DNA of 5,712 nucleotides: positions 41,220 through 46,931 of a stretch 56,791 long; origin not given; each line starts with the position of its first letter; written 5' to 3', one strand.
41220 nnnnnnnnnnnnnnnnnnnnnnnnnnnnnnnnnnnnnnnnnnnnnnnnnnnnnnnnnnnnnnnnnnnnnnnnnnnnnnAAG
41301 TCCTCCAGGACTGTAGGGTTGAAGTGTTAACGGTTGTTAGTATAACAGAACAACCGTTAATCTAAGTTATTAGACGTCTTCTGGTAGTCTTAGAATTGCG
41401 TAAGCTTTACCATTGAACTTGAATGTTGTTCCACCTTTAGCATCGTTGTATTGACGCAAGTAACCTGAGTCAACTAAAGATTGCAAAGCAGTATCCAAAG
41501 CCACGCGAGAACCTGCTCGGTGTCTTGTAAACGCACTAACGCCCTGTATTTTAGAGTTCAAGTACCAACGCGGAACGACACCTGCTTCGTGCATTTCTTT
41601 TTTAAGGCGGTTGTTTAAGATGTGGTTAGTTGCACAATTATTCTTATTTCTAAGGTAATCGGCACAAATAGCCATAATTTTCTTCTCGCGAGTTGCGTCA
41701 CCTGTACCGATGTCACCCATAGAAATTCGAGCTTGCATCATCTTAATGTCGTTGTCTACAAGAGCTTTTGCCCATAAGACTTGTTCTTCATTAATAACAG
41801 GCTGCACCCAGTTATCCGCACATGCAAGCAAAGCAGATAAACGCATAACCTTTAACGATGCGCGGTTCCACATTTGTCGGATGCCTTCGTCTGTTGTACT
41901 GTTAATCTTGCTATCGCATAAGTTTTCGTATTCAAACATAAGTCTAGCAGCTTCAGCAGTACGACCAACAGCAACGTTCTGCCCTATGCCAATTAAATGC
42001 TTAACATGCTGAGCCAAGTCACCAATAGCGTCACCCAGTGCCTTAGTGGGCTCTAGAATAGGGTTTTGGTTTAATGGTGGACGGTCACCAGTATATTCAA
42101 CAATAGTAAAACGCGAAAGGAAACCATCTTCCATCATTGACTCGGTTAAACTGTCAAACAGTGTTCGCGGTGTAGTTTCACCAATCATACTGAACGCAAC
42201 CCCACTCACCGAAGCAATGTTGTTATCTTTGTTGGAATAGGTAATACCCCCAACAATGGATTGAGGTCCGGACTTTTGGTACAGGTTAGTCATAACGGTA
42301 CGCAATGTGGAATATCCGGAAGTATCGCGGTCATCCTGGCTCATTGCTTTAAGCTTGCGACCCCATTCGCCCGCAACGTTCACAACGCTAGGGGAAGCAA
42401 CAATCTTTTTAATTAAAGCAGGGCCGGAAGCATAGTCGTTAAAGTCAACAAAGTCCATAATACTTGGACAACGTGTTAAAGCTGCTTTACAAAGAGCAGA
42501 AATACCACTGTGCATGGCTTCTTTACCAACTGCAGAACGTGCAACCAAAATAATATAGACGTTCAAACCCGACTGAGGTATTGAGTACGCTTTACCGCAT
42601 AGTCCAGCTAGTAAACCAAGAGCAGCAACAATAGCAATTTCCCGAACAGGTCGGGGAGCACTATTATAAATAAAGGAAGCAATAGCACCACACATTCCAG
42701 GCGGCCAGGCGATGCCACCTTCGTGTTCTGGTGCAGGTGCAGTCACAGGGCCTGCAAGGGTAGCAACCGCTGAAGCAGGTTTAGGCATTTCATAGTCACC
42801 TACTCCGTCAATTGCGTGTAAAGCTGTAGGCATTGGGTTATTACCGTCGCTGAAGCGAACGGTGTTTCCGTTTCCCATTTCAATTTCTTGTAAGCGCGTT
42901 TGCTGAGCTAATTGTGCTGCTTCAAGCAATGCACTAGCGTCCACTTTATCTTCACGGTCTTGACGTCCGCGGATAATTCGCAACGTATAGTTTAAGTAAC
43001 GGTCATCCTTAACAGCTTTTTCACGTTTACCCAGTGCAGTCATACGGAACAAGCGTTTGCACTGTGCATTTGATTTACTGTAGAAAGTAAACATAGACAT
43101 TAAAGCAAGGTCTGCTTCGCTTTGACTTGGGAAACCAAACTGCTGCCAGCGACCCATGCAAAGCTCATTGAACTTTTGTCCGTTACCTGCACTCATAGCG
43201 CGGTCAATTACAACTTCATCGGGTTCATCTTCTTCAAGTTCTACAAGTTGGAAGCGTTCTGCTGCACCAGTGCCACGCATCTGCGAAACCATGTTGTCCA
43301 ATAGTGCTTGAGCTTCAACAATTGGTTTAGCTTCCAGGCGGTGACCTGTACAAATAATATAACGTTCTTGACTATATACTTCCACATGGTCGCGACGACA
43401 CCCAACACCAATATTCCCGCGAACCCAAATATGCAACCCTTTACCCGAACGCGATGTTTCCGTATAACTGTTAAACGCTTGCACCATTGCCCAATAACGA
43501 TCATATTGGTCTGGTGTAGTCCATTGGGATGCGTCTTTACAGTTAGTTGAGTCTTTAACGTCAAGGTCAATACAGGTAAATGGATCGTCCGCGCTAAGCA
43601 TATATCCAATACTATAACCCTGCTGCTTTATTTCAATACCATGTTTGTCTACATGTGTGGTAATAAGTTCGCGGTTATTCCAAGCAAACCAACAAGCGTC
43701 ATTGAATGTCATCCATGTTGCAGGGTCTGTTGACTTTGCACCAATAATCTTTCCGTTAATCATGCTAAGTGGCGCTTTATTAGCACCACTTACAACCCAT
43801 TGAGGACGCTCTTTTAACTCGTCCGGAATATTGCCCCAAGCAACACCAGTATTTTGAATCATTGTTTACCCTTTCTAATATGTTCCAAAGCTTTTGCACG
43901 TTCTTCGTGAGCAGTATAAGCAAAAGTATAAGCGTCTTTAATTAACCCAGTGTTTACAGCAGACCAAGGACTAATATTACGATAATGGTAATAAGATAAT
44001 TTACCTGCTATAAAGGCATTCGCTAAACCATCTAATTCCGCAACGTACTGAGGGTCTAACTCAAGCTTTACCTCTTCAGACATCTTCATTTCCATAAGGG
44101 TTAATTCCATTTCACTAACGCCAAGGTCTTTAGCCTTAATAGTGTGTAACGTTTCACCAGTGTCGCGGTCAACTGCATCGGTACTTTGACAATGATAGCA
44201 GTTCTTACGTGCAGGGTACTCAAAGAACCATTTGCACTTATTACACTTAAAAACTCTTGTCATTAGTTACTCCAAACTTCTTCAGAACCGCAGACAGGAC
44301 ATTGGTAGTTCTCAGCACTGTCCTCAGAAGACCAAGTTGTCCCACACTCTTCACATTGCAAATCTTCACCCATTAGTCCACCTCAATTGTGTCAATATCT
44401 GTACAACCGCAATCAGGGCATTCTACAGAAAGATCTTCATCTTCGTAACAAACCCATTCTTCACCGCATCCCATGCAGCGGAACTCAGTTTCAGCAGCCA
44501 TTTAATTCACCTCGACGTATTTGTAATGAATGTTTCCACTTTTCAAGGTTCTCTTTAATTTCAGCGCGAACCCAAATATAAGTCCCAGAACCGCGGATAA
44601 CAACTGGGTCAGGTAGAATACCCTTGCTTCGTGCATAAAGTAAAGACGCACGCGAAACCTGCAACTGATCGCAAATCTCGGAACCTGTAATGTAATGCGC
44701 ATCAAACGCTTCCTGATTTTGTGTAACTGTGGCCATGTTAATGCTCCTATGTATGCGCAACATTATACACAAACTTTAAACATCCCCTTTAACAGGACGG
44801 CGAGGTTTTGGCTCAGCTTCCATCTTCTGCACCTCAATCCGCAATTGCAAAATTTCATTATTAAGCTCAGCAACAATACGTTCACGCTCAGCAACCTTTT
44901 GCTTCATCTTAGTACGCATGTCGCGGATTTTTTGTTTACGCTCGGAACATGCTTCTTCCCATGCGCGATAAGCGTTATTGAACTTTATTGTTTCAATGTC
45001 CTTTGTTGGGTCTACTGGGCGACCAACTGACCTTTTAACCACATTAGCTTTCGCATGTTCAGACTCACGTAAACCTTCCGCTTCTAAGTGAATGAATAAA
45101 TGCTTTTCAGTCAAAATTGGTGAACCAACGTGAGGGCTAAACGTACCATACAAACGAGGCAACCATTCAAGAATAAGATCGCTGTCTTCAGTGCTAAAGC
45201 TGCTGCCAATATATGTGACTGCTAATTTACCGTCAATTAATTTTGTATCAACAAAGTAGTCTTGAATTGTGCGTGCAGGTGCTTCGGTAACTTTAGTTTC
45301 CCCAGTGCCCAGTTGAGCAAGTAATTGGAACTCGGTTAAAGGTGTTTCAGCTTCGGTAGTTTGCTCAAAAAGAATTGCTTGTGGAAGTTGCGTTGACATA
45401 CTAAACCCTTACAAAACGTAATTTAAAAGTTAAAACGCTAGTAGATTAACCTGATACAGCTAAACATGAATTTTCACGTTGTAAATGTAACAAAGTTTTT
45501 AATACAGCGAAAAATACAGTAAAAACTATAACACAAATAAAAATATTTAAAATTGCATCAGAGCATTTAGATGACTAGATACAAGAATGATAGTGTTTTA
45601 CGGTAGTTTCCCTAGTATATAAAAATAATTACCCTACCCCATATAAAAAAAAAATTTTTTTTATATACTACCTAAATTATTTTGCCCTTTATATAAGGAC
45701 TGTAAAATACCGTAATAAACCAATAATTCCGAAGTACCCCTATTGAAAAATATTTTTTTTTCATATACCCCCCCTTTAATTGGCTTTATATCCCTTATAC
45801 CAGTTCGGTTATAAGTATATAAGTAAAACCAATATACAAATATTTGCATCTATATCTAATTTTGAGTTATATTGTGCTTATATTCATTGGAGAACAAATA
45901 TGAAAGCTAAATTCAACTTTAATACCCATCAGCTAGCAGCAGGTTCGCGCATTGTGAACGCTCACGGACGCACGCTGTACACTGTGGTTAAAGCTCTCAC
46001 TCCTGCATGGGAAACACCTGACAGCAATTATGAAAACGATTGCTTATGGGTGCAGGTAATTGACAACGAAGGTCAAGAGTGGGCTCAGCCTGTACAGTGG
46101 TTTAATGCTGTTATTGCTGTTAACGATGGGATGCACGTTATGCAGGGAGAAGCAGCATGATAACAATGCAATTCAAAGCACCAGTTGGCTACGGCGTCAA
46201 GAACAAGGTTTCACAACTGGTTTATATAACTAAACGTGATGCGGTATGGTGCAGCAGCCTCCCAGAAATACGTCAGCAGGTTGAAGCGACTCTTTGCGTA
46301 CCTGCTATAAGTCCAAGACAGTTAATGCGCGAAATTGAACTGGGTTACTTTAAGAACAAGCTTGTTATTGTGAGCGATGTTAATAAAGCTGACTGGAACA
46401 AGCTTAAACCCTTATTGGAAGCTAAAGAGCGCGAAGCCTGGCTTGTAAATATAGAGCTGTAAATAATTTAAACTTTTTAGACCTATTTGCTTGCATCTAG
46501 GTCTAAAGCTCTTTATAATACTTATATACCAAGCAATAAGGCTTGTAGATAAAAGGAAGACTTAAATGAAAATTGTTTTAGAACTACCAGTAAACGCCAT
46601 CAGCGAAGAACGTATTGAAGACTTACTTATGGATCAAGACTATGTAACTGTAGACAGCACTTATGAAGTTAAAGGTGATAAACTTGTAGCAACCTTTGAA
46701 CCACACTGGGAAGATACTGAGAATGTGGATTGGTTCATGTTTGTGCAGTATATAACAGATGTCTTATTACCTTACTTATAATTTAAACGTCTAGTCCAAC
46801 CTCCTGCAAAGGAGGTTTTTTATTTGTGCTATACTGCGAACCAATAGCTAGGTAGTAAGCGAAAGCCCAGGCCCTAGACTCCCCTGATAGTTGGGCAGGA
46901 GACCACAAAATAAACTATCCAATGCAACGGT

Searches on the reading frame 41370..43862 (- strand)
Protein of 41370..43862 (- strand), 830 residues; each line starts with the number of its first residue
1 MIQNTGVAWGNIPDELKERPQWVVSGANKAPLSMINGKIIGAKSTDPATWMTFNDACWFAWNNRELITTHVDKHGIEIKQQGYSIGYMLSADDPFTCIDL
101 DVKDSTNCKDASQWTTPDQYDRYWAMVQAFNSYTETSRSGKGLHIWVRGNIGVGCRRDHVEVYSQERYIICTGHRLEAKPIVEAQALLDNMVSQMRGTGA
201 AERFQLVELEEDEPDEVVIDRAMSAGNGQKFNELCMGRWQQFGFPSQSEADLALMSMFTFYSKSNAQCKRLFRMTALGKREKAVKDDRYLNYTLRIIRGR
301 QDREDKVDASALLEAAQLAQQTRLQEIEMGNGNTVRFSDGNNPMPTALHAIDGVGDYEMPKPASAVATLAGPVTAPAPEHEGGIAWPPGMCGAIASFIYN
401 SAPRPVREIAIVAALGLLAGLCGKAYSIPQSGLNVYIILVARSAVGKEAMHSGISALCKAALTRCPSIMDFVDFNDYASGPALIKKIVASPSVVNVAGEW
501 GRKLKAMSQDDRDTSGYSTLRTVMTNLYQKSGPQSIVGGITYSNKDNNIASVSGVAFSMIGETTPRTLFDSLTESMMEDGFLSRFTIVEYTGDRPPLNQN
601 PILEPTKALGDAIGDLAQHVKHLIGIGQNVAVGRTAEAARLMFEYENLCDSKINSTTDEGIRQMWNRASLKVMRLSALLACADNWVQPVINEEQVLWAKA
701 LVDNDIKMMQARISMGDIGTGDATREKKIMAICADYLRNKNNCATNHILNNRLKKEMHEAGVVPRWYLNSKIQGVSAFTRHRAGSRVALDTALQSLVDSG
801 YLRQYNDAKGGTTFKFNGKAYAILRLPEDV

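Call 16: find_related_loci(query=window:41370-43862:-, collection=viral_contigs, flank=10000)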
Query window:41370-43862:- (830 aa) in viral_contigs; peptide patterns used: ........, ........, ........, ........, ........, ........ (x = any residue, [..] = any of these).
40 stretches matched a pattern; 36 encode a relative of the query (tblastn E <= 1e-3); 36 distinct loci.
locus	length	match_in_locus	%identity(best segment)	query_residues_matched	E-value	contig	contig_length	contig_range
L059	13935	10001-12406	55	8-828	0e+0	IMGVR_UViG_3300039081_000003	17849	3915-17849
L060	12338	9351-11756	55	8-828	0e+0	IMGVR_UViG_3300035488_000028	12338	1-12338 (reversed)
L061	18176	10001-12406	54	8-828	0e+0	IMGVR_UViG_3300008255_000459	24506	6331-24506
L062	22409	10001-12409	54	8-828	0e+0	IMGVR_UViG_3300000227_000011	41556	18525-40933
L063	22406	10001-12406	54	8-828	0e+0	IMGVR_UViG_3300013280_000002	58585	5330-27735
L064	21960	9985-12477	50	2-827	0e+0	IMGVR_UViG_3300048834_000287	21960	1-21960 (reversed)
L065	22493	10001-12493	50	2-827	0e+0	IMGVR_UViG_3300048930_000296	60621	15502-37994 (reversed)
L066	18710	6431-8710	51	11-826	0e+0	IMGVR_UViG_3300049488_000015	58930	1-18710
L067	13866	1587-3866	52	11-826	0e+0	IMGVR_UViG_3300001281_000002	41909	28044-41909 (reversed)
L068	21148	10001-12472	49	9-828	0e+0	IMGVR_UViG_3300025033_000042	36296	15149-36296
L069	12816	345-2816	49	9-828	0e+0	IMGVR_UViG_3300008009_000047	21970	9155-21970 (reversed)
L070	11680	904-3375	49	9-828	0e+0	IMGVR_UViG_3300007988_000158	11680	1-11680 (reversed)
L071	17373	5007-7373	50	2-827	0e+0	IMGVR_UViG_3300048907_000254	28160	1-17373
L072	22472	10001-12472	48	9-828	0e+0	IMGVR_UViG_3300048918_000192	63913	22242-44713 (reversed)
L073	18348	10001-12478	48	9-828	0e+0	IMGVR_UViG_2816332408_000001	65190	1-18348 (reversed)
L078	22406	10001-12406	55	8-828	0e+0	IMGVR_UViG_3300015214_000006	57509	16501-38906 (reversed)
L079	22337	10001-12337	46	9-830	0e+0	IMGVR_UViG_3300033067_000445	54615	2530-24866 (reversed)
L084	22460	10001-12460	47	9-830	0e+0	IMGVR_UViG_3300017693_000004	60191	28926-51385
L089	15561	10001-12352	46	4-830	0e+0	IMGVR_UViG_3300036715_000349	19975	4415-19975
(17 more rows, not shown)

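Call 81: search_protein_families(library=pfam, proteins=[window:41370-43862:-], max_evalue=0.01)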
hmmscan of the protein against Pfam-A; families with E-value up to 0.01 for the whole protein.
window:41370-43862:- (830 aa): 2 families
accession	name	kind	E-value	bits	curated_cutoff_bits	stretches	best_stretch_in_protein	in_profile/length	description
PF13148.11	DUF3987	-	8.7e-10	38.8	27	1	550-702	191-351/364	Protein of unknown function (DUF3987)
PF22763.1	NrS1-1_pol-like_HBD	-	3.2e-05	24.1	27.9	1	247-294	1-51/64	NrS-1 polymerase HBD domain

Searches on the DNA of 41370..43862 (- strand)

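Call 51: search_dna_similar(query=L073:8000-8560:-, collection=phages, mode=distant, max_rows=30, max_evalue=0.01)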
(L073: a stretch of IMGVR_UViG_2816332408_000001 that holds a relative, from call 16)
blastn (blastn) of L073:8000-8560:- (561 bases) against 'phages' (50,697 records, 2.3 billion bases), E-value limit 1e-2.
Records with a match: 2; places in all: 2; records where one place covers at least 80% of the query: 2.
Best place of each record, by identity: 60-80% 2.
By first word of the organism name: Sphingomonas 2.
By host as written in the record: Sphingomonas turrisvirgatae MCT13 2.
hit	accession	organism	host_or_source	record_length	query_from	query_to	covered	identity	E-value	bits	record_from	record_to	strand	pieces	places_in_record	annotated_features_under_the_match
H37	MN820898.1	Sphingomonas phage vB_StuS_MMDA13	Sphingomonas turrisvirgatae MCT13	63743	28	492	83%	75.6%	5e-71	273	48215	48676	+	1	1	none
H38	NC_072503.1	Sphingomonas phage vB_StuS_MMDA13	Sphingomonas turrisvirgatae MCT13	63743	28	492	83%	75.6%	5e-71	273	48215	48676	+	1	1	none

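Call 53: get_annotated_region(hit=H37, flank=3000)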
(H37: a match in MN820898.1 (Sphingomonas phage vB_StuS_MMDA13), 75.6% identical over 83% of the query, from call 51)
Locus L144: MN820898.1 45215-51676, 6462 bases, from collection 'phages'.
description: Sphingomonas phage vB_StuS_MMDA13, complete genome.
organism: Sphingomonas phage vB_StuS_MMDA13 (NCBI taxid 2686378)
taxonomy: Viruses; Duplodnaviria; Heunggongvirae; Uroviricota; Caudoviricetes
host: Sphingomonas turrisvirgatae MCT13; source: fresh surface waters; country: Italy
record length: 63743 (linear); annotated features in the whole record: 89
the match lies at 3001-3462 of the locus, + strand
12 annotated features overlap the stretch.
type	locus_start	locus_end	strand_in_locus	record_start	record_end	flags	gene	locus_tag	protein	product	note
CDS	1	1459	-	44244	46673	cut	-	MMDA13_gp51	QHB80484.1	putative primase/helicase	presence of conserved domains: cl26687 [13-275]; cl20483 [537-680]; cl35613 [276-367]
CDS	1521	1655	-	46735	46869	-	-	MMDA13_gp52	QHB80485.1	hypothetical protein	-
CDS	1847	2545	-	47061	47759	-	-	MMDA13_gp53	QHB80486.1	hypothetical protein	-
CDS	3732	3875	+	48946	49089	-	-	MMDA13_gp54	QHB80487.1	hypothetical protein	-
CDS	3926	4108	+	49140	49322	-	-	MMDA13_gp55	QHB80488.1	hypothetical protein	-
CDS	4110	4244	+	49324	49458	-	-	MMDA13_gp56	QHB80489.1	hypothetical protein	-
CDS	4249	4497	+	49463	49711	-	-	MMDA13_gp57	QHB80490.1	putative transcriptional regulator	presence of conserved domain: cl34777 [33-59]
CDS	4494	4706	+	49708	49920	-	-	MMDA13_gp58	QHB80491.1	hypothetical protein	-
CDS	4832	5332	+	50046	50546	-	-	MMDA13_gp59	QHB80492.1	hypothetical protein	presence of conserved domain: cl14670 [131-188]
CDS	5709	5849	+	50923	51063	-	-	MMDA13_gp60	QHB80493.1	hypothetical protein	-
CDS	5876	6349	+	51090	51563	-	-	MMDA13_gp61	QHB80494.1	hypothetical protein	-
CDS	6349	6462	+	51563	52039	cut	-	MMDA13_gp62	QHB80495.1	hypothetical protein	-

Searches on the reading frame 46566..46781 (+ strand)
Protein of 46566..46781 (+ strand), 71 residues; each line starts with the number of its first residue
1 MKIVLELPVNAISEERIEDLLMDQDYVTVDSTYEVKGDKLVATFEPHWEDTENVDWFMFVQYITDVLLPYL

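Call 14: find_related_loci(query=window:46566-46781:+, collection=viral_contigs, flank=5000)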
Query window:46566-46781:+ (71 aa) in viral_contigs; peptide patterns used: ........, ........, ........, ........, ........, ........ (x = any residue, [..] = any of these).
26 stretches matched a pattern, but none encodes a relative of the query by tblastn (E <= 1e-3).

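Call 75: search_protein_families(library=phrogs, proteins=[window:46566-46778:+], max_evalue=0.01)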
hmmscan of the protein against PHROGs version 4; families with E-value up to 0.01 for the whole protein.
window:46566-46778:+ (71 aa): 0 families
